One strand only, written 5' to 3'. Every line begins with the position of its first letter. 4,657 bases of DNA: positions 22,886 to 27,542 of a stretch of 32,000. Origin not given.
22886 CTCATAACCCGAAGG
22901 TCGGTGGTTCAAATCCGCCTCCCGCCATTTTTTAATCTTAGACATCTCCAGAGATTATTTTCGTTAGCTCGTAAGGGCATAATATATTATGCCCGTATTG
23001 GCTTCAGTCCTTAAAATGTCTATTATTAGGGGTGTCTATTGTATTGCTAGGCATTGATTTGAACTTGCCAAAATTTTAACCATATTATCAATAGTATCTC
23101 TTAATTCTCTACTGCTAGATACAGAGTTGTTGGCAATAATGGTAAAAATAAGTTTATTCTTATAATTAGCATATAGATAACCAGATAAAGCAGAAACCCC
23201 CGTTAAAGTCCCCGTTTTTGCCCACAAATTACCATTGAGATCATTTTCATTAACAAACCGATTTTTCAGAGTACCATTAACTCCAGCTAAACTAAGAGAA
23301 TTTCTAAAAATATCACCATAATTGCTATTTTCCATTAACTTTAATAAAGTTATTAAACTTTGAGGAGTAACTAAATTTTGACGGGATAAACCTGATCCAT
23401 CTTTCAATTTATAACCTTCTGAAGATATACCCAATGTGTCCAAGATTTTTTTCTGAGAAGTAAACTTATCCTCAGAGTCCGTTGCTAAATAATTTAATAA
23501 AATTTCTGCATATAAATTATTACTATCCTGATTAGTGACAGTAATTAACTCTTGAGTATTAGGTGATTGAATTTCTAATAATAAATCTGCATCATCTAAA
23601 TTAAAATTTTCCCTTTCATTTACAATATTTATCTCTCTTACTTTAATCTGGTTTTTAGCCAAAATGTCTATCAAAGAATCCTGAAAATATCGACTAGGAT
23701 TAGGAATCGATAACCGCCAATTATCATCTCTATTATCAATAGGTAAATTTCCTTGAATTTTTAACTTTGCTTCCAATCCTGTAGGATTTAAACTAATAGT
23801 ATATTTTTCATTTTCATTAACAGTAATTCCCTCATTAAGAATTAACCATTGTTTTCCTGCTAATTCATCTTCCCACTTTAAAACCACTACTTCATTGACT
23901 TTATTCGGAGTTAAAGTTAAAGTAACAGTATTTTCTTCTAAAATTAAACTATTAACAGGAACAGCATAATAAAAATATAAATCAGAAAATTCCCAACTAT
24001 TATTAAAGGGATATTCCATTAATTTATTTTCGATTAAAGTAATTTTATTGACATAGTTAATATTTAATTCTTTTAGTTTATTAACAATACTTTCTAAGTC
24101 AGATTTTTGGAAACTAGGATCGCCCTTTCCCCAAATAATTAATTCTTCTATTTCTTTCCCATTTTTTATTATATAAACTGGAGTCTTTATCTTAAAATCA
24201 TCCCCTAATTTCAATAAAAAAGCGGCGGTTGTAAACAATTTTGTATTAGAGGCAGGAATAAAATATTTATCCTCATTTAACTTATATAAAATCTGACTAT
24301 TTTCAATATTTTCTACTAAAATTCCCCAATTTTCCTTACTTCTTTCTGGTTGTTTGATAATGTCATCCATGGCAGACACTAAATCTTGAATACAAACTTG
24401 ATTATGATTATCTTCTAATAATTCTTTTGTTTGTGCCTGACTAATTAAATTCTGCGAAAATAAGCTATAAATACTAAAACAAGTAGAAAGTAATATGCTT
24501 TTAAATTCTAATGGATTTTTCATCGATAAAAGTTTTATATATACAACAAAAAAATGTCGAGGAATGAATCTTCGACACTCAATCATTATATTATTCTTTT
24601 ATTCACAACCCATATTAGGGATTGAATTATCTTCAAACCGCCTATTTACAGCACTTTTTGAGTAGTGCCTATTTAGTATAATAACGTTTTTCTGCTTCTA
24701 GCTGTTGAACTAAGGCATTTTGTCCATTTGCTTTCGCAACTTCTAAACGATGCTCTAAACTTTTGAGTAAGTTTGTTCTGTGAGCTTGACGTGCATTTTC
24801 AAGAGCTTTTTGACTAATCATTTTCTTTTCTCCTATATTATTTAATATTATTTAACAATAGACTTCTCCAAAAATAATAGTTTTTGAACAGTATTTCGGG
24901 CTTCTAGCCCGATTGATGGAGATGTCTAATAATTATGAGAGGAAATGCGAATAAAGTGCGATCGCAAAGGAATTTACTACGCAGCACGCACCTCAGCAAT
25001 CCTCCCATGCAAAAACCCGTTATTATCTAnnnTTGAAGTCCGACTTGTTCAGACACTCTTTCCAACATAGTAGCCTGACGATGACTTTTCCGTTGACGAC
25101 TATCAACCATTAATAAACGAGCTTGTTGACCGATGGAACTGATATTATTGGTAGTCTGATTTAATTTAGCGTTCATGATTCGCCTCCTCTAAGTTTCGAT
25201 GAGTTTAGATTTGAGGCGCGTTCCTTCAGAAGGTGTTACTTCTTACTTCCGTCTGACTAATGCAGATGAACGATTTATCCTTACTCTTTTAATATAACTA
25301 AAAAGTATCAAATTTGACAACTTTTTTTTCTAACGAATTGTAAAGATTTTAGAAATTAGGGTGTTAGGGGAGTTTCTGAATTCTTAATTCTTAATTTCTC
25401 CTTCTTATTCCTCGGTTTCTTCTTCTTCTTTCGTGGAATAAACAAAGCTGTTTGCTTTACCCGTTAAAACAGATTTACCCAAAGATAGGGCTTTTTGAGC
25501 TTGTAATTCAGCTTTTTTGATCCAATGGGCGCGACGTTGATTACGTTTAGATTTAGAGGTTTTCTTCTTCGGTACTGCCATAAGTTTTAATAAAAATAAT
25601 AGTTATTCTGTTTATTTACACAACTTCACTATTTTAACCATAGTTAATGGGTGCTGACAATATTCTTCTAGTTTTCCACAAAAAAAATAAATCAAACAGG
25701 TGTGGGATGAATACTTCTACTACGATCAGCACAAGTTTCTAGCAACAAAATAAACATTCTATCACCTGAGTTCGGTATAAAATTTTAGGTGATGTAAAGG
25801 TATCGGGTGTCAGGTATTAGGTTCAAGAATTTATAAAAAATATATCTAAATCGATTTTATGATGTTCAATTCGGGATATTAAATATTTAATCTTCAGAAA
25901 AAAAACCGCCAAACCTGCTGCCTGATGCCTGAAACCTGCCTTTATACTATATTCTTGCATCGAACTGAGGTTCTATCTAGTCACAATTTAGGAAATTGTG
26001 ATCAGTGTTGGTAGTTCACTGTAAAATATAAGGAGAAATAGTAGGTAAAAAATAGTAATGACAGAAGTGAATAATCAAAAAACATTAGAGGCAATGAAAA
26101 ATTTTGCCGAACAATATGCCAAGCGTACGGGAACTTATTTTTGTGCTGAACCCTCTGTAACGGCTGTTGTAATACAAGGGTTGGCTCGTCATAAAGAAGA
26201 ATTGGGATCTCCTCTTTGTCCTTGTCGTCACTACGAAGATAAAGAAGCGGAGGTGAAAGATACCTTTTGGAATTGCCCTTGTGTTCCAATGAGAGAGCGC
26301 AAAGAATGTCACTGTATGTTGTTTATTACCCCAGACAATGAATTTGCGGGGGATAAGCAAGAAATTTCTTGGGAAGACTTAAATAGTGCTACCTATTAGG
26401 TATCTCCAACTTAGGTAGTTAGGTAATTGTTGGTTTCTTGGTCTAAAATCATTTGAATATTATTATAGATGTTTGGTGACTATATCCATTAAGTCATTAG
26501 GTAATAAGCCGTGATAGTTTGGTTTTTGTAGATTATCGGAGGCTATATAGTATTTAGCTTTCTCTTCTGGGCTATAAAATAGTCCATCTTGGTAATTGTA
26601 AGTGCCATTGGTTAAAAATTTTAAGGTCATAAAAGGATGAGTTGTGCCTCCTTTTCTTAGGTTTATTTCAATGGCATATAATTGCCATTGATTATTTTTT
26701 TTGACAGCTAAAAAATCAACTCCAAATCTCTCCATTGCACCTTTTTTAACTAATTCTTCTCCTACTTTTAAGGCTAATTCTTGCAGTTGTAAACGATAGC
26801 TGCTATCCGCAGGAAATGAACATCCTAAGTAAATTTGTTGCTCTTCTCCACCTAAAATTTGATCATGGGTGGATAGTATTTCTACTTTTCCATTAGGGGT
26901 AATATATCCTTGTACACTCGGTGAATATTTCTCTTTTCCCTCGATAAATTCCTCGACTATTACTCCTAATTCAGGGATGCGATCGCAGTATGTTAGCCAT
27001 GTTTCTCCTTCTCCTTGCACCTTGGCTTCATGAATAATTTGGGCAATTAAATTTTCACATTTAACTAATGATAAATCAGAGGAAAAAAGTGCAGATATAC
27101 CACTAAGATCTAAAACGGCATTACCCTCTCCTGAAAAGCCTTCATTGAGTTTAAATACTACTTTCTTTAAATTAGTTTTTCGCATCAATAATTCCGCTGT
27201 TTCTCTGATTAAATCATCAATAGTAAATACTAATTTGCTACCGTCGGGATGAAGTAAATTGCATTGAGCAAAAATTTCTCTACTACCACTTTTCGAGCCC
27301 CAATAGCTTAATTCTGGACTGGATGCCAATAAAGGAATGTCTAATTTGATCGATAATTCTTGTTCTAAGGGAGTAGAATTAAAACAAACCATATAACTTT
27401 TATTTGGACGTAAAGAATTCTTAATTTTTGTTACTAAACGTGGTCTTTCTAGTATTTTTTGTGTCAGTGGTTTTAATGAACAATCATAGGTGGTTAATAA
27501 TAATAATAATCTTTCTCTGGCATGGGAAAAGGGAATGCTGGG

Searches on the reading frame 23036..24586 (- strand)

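Call 7: search_protein_families(library=pfam, proteins=[window:23036-24586:-], max_evalue=0.1)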
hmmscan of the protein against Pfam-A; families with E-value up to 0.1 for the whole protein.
window:23036-24586:- (516 aa): 3 families
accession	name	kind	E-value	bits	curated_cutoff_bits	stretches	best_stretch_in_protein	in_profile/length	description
PF02113.21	Peptidase_S13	-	5.5e-88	296.1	22.8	1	70-507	2-442/444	D-Ala-D-Ala carboxypeptidase 3 (S13) family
PF13354.11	Beta-lactamase2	-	0.0015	18.3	22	0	344-483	75-212/214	Beta-lactamase enzyme family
PF00768.25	Peptidase_S11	-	0.012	15.6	27.6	0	89-124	16-50/239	D-alanyl-D-alanine carboxypeptidase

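Call 8: search_protein_families(library=ncbifam, proteins=[window:23036-24586:-], max_evalue=0.1)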
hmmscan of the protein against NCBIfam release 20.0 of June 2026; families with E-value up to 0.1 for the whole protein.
window:23036-24586:- (516 aa): 2 families
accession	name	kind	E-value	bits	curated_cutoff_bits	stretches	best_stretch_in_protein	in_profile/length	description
TIGR00666.1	PBP4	equivalog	4e-73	246.4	107.8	1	97-487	2-397/397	D-alanyl-D-alanine carboxypeptidase/D-alanyl-D-alanine endopeptidase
NF008322.0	PRK11113.1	equivalog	1.1e-41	142.8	527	1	85-486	34-446/477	serine-type D-Ala-D-Ala carboxypeptidase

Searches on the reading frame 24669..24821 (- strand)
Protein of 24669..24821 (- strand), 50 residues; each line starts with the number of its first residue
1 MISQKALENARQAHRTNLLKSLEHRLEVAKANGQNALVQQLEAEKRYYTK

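Call 7: search_protein_families(library=pfam, proteins=[window:24669-24821:-], max_evalue=0.1)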
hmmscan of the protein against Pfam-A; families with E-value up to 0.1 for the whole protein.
window:24669-24821:- (50 aa): 0 families

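Call 8: search_protein_families(library=ncbifam, proteins=[window:24669-24821:-], max_evalue=0.1)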
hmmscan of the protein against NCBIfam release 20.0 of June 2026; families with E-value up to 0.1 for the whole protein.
window:24669-24821:- (50 aa): 1 family
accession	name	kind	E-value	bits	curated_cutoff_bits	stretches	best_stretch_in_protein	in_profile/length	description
NF050139.1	PirA_Argsyn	equivalog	3e-20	71.9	50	1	3-47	4-48/48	arginine synthesis PII-interacting regulator PirA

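Call 47: find_encoding_contigs(protein=window:24669-24821:-, flank=1500, max_places=4)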
Protein window:24669-24821:- (50 aa): 1 contig read that carries it; 1 place shown.
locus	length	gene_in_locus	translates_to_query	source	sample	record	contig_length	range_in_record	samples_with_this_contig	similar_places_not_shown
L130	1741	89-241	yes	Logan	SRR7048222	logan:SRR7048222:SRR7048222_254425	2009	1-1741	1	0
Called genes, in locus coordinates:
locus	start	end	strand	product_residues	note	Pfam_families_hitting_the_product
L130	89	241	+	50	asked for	-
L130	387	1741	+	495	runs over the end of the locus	PF13354:Beta-lactamase2 (faint), PF02113:Peptidase_S13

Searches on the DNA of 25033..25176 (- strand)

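Call 20: search_rna_families(sources=[L001, L005, L006, L007, L008, L009], threshold=gathering, show_alignments=6)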
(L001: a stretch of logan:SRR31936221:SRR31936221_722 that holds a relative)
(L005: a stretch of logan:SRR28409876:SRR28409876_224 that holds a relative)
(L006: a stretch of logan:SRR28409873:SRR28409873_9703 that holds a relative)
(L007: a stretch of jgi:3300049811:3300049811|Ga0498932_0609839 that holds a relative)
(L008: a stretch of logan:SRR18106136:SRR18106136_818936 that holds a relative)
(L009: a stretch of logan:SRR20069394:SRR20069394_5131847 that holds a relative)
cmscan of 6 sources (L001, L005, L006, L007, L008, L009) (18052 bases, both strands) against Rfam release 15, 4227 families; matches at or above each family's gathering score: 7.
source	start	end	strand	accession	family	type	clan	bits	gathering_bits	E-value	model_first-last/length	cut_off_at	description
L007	95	154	+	RF01739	Glutamine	Cis-reg; riboswitch;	-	55.4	35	5.1e-10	1-53/53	no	Glutamine riboswitch aptamer (glnA leader)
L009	19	79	+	RF01739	Glutamine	Cis-reg; riboswitch;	-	55.4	35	5e-10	1-53/53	no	Glutamine riboswitch aptamer (glnA leader)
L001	2901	2962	+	RF01739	Glutamine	Cis-reg; riboswitch;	-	54.7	35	7.7e-10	1-53/53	no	Glutamine riboswitch aptamer (glnA leader)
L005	241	302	+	RF01739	Glutamine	Cis-reg; riboswitch;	-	54.7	35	7.7e-10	1-53/53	no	Glutamine riboswitch aptamer (glnA leader)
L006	1291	1352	+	RF01739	Glutamine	Cis-reg; riboswitch;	-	54.7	35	7.7e-10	1-53/53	no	Glutamine riboswitch aptamer (glnA leader)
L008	126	185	+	RF01739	Glutamine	Cis-reg; riboswitch;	-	53.2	35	2e-09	1-53/53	no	Glutamine riboswitch aptamer (glnA leader)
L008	2328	2380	-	RF00005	tRNA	Gene; tRNA;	CL00001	36.6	29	0.00014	20-71/71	5'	tRNA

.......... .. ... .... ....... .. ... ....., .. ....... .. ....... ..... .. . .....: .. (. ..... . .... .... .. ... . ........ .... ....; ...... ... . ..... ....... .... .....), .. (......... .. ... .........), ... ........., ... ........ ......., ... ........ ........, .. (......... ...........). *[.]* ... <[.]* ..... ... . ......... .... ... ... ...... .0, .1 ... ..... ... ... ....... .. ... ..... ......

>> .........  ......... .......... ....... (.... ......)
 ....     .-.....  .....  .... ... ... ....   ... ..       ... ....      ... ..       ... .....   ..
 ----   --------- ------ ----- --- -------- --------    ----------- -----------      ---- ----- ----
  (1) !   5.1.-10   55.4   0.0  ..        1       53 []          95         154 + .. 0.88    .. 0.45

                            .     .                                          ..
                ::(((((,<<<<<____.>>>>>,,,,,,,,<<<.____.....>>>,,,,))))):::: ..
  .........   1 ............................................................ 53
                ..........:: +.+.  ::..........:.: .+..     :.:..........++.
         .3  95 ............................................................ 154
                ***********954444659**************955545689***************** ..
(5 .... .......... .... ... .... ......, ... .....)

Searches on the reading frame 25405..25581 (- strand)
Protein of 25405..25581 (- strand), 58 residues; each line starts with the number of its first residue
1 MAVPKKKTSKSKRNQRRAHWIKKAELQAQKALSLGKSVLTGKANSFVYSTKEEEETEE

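Call 7: search_protein_families(library=pfam, proteins=[window:25405-25581:-], max_evalue=0.1)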
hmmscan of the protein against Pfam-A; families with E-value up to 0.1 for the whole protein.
window:25405-25581:- (58 aa): 1 family
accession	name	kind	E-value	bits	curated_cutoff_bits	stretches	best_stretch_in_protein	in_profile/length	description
PF01783.29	Ribosomal_L32p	-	1.5e-11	44.7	21.3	1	2-52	1-52/56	Ribosomal L32p protein family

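Call 8: search_protein_families(library=ncbifam, proteins=[window:25405-25581:-], max_evalue=0.1)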
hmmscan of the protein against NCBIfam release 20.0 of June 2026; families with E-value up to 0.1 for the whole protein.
window:25405-25581:- (58 aa): 1 family
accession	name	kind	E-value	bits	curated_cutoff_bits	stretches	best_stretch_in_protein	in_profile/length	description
TIGR01031.1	rpmF_bact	equivalog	1.5e-08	34.8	22.6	1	2-29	1-30/56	50S ribosomal protein L32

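Call 46: list_cluster_members(proteins=[window:25405-25581:-, window:24669-24821:-, window:26058-26399:+, window:23036-24586:-, window:26463-27392:-])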
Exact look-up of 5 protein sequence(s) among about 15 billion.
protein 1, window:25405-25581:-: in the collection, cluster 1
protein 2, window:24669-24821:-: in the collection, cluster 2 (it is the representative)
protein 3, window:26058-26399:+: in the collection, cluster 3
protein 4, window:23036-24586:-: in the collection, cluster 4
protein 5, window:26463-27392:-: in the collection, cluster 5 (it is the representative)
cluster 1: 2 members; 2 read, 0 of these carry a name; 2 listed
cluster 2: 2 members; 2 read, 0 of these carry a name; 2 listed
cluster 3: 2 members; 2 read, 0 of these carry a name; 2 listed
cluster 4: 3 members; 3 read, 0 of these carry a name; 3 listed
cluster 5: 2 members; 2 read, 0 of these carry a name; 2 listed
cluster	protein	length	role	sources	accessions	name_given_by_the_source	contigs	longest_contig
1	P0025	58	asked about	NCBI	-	-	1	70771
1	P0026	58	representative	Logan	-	-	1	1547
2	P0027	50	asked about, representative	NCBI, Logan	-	-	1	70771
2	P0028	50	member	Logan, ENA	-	-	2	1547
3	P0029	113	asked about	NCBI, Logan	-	-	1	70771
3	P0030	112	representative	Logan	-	-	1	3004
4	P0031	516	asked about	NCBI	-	-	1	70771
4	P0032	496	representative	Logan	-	-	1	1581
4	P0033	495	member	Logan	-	-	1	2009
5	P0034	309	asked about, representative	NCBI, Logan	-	-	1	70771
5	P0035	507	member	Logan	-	-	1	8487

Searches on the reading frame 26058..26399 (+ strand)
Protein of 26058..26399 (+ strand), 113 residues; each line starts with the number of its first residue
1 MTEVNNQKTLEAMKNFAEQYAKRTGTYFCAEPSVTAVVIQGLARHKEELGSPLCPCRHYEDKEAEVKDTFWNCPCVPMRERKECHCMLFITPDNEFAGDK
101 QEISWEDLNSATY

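Call 7: search_protein_families(library=pfam, proteins=[window:26058-26399:+], max_evalue=0.1)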
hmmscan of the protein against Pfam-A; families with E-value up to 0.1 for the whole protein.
window:26058-26399:+ (113 aa): 1 family
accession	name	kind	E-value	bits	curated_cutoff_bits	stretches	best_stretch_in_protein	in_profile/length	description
PF02943.20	FeThRed_B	-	2.8e-45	153.2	22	1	10-108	2-104/106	Ferredoxin thioredoxin reductase catalytic beta chain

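Call 8: search_protein_families(library=ncbifam, proteins=[window:26058-26399:+], max_evalue=0.1)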
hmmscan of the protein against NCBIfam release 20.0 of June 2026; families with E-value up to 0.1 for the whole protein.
window:26058-26399:+ (113 aa): 1 family
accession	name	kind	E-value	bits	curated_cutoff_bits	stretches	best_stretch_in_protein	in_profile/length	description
NF041072.1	FtrB_double_U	equivalog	4.4e-10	39.4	160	1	4-92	3-93/121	FtrB family double-selenoprotein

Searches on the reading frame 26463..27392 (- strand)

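Call 7: search_protein_families(library=pfam, proteins=[window:26463-27392:-], max_evalue=0.1)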
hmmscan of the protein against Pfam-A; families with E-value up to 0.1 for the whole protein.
window:26463-27392:- (309 aa): 3 families
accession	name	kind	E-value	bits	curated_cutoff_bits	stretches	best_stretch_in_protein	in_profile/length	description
PF24923.1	ATP-grasp_IQCH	-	3.9e-25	89.1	27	2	130-267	127-265/266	IQCH-like, ATP-grasp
PF02655.19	ATP-grasp_3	-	3.5e-09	37.4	23.2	1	140-249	61-159/160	ATP-grasp domain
PF13535.11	ATP-grasp_4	-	0.0088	16.1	27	1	141-246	52-151/160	ATP-grasp domain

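Call 8: search_protein_families(library=ncbifam, proteins=[window:26463-27392:-], max_evalue=0.1)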
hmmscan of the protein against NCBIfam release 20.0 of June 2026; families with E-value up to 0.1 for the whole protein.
window:26463-27392:- (309 aa): 3 families
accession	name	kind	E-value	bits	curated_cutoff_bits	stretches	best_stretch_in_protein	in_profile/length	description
NF042917.1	PAGG_GluLig_BesA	equivalog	1.7e-27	96.3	750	1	27-288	149-389/432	L-propargylglycine--L-glutamate ligase BesA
NF047900.1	AspMetLigLdmS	equivalog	4.6e-05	22.4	475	1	144-282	204-331/383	L-aspartate--L-methionine ligase LdmS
NF053643.1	Ddl_archaea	equivalog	0.00026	20.1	500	1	202-251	232-276/367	putative pseudomurein biosynthesis ATP-grasp protein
